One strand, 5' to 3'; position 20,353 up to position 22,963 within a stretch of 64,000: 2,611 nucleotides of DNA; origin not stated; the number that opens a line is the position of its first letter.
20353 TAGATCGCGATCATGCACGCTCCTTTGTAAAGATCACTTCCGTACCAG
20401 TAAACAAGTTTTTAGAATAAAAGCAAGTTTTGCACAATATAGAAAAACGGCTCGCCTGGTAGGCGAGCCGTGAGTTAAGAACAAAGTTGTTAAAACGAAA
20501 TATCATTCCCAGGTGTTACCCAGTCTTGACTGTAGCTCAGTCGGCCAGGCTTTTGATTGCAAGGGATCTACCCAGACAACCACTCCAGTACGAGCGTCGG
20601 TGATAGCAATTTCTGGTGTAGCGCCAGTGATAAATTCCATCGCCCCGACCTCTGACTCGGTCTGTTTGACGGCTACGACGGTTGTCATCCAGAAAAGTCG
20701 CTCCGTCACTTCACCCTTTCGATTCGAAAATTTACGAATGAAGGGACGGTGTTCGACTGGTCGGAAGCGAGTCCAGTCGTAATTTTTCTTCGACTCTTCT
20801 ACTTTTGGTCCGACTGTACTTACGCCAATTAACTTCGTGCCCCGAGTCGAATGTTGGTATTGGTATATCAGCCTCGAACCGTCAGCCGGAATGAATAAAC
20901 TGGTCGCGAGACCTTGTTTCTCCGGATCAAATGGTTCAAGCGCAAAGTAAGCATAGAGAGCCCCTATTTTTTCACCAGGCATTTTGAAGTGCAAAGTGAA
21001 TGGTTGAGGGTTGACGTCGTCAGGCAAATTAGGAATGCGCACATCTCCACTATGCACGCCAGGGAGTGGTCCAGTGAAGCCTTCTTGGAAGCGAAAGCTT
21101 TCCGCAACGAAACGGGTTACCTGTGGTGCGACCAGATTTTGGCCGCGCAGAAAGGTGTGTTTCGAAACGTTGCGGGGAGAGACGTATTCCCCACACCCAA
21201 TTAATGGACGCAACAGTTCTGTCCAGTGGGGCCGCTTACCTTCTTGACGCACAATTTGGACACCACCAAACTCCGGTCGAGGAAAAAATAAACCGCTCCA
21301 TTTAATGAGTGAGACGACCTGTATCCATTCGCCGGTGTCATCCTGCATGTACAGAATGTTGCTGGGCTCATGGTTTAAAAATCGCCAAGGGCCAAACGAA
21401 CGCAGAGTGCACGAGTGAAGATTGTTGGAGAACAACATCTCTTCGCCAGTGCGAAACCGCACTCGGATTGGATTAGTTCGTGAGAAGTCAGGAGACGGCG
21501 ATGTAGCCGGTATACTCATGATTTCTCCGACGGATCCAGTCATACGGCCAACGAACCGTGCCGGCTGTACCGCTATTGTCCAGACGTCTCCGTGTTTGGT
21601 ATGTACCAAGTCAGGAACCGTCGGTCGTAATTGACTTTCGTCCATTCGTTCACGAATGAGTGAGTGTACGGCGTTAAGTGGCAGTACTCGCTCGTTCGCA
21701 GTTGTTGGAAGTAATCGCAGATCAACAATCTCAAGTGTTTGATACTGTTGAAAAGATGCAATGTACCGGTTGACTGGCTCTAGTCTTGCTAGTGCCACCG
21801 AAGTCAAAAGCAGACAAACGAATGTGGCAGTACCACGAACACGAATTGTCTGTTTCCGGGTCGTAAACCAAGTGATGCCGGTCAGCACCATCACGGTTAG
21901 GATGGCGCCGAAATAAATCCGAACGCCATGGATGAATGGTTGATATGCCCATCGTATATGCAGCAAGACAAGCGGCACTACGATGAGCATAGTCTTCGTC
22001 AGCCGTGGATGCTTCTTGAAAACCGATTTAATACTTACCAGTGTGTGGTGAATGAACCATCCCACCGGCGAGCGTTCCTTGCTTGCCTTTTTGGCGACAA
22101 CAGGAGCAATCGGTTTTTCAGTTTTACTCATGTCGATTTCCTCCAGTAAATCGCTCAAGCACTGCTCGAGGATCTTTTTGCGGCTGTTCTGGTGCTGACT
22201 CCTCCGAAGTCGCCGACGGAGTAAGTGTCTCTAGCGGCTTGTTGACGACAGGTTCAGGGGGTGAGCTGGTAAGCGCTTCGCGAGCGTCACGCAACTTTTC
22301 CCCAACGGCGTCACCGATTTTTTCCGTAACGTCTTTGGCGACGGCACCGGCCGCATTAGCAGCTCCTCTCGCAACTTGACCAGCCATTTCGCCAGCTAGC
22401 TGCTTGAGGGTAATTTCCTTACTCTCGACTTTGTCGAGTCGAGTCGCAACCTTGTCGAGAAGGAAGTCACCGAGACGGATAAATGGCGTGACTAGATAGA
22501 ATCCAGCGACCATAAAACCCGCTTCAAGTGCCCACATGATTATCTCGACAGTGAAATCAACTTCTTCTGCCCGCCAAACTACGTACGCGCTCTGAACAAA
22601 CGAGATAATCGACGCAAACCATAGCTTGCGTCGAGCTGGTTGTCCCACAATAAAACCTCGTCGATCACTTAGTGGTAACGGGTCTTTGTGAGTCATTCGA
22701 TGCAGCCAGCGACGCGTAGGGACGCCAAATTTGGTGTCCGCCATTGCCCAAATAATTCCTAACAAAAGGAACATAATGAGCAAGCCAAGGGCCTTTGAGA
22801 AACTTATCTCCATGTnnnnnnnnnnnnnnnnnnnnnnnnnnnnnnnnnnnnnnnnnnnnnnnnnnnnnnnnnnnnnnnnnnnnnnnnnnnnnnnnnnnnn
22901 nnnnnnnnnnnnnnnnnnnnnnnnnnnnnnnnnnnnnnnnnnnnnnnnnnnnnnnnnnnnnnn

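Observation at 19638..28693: Seven co-oriented minus-strand genes (coiled-coil protein, AAA+ ATPase, membrane proteins, three unknowns) inserted inside the ribosomal super-operon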

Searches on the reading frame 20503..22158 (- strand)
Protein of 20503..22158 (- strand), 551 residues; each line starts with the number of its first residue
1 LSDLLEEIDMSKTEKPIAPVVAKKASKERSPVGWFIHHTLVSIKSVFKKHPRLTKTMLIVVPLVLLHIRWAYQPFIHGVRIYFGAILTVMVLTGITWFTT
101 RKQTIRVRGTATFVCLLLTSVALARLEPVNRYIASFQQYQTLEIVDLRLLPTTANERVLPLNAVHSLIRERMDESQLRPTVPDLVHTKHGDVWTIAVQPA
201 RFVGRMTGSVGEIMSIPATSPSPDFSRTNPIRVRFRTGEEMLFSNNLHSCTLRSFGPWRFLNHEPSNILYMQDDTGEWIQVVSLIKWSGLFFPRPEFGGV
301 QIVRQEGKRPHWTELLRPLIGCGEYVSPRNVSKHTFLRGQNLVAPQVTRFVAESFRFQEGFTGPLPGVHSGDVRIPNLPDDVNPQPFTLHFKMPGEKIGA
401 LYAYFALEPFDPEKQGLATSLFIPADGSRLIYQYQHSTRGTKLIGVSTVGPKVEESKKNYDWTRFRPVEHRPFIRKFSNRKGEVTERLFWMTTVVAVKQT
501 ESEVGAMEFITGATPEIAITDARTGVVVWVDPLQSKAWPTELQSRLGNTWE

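Call 3: search_protein_families(library=pfam, proteins=[window:20503-22158:-], max_evalue=1)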
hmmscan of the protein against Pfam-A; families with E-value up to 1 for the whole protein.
window:20503-22158:- (551 aa): 0 families

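Call 4: search_protein_families(library=ncbifam, proteins=[window:20503-22158:-], max_evalue=1)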
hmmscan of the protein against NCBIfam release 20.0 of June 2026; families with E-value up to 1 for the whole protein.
window:20503-22158:- (551 aa): 0 families

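Call 5: search_protein_families(library=padloc, proteins=[window:20503-22158:-], max_evalue=1)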
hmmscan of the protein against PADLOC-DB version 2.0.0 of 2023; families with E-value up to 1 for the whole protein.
window:20503-22158:- (551 aa): 0 families

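Call 6: search_protein_families(library=phrogs, proteins=[window:20503-22158:-], max_evalue=1)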
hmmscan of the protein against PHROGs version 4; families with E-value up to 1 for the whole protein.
window:20503-22158:- (551 aa): 1 family
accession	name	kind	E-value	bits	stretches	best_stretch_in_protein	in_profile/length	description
phrog_12117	-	unknown function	0.33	11.8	0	283-308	7-31/41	-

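Call 28: search_solved_structures(query=A5, max_evalue=1)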
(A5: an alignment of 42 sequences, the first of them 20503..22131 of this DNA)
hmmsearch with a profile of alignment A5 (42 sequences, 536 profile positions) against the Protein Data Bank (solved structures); distinct sequences matched with E-value up to 1: 0.

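Call 31: find_homologous_proteins(query=window:20503-22131:-)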
Query window:20503-22131:- (542 aa): 161 proteins with E <= 0.001 among 8000 candidates; the best 120 are listed.
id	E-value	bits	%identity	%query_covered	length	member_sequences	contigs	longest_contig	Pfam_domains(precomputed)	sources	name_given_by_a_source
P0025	0.0e+0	1252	100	100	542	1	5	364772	-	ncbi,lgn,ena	ncbi:MAG: hypothetical protein AAB388_04075 [Patescibacteria group bacterium]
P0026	3.5e-206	704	56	99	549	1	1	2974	-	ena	-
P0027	4.4e-187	641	52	96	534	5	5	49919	-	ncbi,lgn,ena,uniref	ncbi:hypothetical protein [Acinetobacter sp.]|uniref:hypothetical protein n=1 Tax=Acinetobacter sp. 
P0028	2.3e-173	596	53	92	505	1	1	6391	-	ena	-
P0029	6.5e-166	571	50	96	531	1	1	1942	-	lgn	-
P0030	1.1e-154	534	47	98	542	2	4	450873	-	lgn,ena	-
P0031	6.0e-149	515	45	97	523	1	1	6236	-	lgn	-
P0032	2.1e-146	507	45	100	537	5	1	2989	-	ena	-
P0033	1.3e-144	501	44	96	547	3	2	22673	-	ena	-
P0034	1.4e-144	501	45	96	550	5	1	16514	-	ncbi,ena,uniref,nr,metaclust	ncbi:MAG: hypothetical protein A2849_02355 [Candidatus Taylorbacteria bacterium RIFCSPHIGHO2_01_FULL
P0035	1.0e-143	498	44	100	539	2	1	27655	-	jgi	jgi:hypothetical protein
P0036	2.6e-143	497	44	97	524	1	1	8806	-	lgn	-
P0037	1.1e-141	491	45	97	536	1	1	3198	-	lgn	-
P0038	3.6e-141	490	46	97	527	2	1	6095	-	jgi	jgi:hypothetical protein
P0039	4.1e-141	489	46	96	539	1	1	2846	-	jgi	jgi:hypothetical protein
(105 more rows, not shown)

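Call 44: predict_structure(alignment_id=A7)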
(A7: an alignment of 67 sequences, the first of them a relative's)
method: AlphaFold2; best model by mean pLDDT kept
length: 542 residues; sequences in the alignment: 67
mean_pLDDT: 92.9   pTM: 0.89
mean pLDDT of the five models: 92.9, 92.1, 92.1, 91.9, 91.7
residues with pLDDT >= 90: 456; 70-90: 57; 50-70: 28; < 50: 1
segments of 3 or more residues with pLDDT < 50: none
pLDDT, mean of each block of 10 residues (from residue 1): 63 68 90 94 95 93 95 91 93 95 92 89 96 98 96 92 92 96 97 96 96 88 96 96 96 97 97 98 97 90 90 97 97 97 98 96 94 83 97 98 96 97 97 95 97 93 96 94 92 69 84 98 96 96 87
secondary structure, 60 per line:
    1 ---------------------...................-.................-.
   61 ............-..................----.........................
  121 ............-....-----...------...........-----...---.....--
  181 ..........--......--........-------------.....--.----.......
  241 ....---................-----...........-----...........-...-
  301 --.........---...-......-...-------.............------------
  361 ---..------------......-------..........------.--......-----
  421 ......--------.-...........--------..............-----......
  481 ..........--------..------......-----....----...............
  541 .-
elements in order: H22-40 H42-58 H60-72 H74-91 H96-132 E134-137 E143-145 H152-162 E168-170 E174-178 E181-190 H193-198 E201-208 E222-226 H238-244 H248-253 E254-263 E269-279 E285-295 H303-311 E315-317 H319-324 H336-348 E378-383 E391-400 E410-415 E421-426 H437-447 E456-469 E475-490 E507-512 E518-521 H526-541

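Call 89: find_related_loci(query=A7, collection=viral_contigs, flank=10000)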
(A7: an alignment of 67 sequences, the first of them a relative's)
Query A7 (542 aa) in viral_contigs; peptide patterns used: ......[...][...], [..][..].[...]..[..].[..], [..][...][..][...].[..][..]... (x = any residue, [..] = any of these).
44 stretches matched a pattern, but none encodes a relative of the query by tblastn (E <= 1e-3).

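Call 92: fold_search(model_id=the predicted structure, library=pdb)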
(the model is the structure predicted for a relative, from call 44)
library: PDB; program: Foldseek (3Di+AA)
matches with E <= 10: 890; with E <= 0.001: 1
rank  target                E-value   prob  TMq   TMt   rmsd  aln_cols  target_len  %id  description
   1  5coz                  3.6e-04  0.77  0.13  0.19  18.8       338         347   10  Crystal structure of an uncharacterized protein (EUBREC_2869) from Eubacterium rectale ATCC 33656 at 1.45 A resolution (released 2015-08-05)
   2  3pig_A                1.3e-03  0.44  0.16  0.17  14.7       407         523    7  beta-fructofuranosidase from Bifidobacterium longum (released 2011-04-27)
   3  6num                  2.4e-03  0.38  0.16  0.17  14.3       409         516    7  The structure of GH32 from Bifidobacteium adolescentis (released 2020-02-05)
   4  7wb4_E                6.9e-03  0.08  0.11  0.07  23.3       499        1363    8  Cryo-EM structure of the NR subunit from X. laevis NPC (released 2022-03-02)
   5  9r0q                  8.2e-03  0.20  0.15  0.20  16.6       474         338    9  Paraoxonase-1 in complex with terbium(III) and 2-hydroxyquinoline (released 2025-08-06)
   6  7wb4_e                8.2e-03  0.08  0.10  0.06  24.1       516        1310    8  Cryo-EM structure of the NR subunit from X. laevis NPC (released 2022-03-02)
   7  6g82                  8.7e-03  0.16  0.14  0.19  16.7       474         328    8  Serum paraoxonase-1 by directed evolution with the L69S/H115W/F222S mutations (released 2019-03-20)
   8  5hx0_B                9.2e-03  0.25  0.18  0.23  16.4       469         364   10  Crystal structure of unknown function protein Dfer_1899 fromDyadobacter fermentans DSM 18053 (released 2016-02-17)
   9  8t24                  1.2e-02  0.20  0.14  0.14  13.2       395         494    8  Crystal Structure of Porphyromonas gingivalis Sialidase (PG_0352)- Fructose bound in CBM (released 2023-10-04)
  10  7fik_E                1.6e-02  0.08  0.11  0.06  20.1       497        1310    8  The cryo-EM structure of the CR subunit from X. laevis NPC (released 2022-11-09)
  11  4j9t                  1.8e-02  0.28  0.17  0.21  12.2       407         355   10  Crystal structure of a putative, de novo designed unnatural amino acid dependent metalloprotein, northeast structural ge (released 2013-03-27)
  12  5uw6_C                2.2e-02  0.06  0.10  0.09  22.2       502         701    8  PCY1 in Complex with Follower Peptide and Covalent Inhibitor ZPP (released 2017-05-31)
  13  9he8_A                2.3e-02  0.20  0.16  0.16  12.5       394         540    9  The molecular structure of a beta-1,4-D-xylosidase from the probiotic bacterium Levilactobacillus brevis (released 2025-01-15)
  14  3srg                  2.4e-02  0.13  0.15  0.20  16.1       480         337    8  Serum paraoxonase-1 by directed evolution at pH 6.5 in complex with 2-hydroxyquinoline (released 2012-03-21)
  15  4hhq                  2.6e-02  0.14  0.16  0.22  16.2       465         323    9  Serum paraoxonase-1 by directed evolution with the H115Q and H134Q mutations (released 2013-03-27)
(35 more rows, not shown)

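Call 109: find_encoding_contigs(protein=P0027, flank=10000, max_places=2)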
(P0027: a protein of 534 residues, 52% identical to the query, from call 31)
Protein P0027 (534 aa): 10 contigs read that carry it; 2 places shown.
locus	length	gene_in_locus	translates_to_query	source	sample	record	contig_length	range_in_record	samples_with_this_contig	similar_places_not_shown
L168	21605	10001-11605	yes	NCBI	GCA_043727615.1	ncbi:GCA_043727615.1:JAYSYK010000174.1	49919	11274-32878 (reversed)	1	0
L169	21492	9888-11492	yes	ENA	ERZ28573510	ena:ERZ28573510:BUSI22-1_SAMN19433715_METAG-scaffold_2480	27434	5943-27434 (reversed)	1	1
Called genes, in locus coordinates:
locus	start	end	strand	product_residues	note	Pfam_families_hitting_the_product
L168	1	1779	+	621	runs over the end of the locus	PF00012:HSP70, PF06723:MreB_Mbl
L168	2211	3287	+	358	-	PF00226:DnaJ, PF01556:DnaJ_C, PF15777:Anti-TRAP (faint), PF27659:CHP02642 (faint), PF00684:DnaJ_CXXCXGXG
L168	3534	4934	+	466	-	-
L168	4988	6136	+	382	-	-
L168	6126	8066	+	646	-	PF00004:AAA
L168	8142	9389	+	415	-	PF20343:DUF6638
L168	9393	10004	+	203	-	-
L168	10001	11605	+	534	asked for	-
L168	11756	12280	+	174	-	-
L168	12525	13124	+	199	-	-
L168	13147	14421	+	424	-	PF05816:TelA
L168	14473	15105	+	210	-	PF13785:DUF4178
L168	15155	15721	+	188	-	PF10936:DUF2617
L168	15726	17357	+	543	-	-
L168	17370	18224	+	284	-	PF03994:DUF350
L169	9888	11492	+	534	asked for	-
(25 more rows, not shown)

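Call 110: find_encoding_contigs(protein=P0030, flank=10000, max_places=1)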
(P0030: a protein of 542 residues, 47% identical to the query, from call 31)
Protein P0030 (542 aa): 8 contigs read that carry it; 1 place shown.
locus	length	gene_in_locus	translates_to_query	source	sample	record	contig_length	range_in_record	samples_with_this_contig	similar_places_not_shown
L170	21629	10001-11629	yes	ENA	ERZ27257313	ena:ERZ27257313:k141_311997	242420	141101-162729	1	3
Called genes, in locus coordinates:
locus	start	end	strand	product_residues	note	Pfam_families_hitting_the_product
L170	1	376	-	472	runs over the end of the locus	PF01336:tRNA_anti-codon, PF00152:tRNA-synt_2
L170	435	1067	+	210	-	-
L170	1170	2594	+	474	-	PF00206:Lyase_1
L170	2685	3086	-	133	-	-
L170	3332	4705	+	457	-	-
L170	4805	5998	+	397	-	-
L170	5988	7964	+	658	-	PF00004:AAA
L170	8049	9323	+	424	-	PF20343:DUF6638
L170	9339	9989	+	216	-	-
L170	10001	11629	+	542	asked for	-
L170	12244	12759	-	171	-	-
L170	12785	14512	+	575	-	PF03266:NTPase_1 (faint), PF05970:PIF1, PF07728:AAA_5 (faint), PF13245:AAA_19, PF13401:AAA_22, PF13604:AAA_30, PF21530:Pif1_2B_dom (weak), PF14493:HTH_40, +1 more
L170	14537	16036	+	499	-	PF00005:ABC_tran, PF02463:SMC_N (faint), PF03193:RsgA_GTPase (faint), PF13191:AAA_16 (faint), PF13401:AAA_22 (faint), PF13555:AAA_29 (faint), PF13304:AAA_21 (weak), PF00005:ABC_tran, +2 more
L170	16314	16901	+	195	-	PF13302:Acetyltransf_3, PF00583:Acetyltransf_1 (weak)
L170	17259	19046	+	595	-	PF00664:ABC_membrane, PF00005:ABC_tran, PF13304:AAA_21 (faint)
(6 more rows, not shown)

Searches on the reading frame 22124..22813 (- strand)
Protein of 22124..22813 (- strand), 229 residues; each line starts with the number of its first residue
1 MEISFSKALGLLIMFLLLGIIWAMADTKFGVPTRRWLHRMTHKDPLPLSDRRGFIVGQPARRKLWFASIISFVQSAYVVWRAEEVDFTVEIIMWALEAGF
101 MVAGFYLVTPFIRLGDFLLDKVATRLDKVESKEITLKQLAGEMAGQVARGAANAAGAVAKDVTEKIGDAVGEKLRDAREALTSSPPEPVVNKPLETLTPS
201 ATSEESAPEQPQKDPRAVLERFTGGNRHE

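Call 3: search_protein_families(library=pfam, proteins=[window:22124-22813:-], max_evalue=1)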
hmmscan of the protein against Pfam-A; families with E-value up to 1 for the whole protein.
window:22124-22813:- (229 aa): 0 families

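Call 4: search_protein_families(library=ncbifam, proteins=[window:22124-22813:-], max_evalue=1)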
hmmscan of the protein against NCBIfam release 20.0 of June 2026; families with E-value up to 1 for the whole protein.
window:22124-22813:- (229 aa): 1 family
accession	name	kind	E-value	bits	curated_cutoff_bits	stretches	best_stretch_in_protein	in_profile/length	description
NF045675.1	PhdiestaseDibA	equivalog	0.058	11.7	980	1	114-166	256-310/623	phosphodiesterase DibA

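Call 5: search_protein_families(library=padloc, proteins=[window:22124-22813:-], max_evalue=1)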
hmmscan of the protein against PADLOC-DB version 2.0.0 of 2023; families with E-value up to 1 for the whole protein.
window:22124-22813:- (229 aa): 0 families

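Call 6: search_protein_families(library=phrogs, proteins=[window:22124-22813:-], max_evalue=1)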
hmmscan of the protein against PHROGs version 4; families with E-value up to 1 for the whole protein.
window:22124-22813:- (229 aa): 0 families
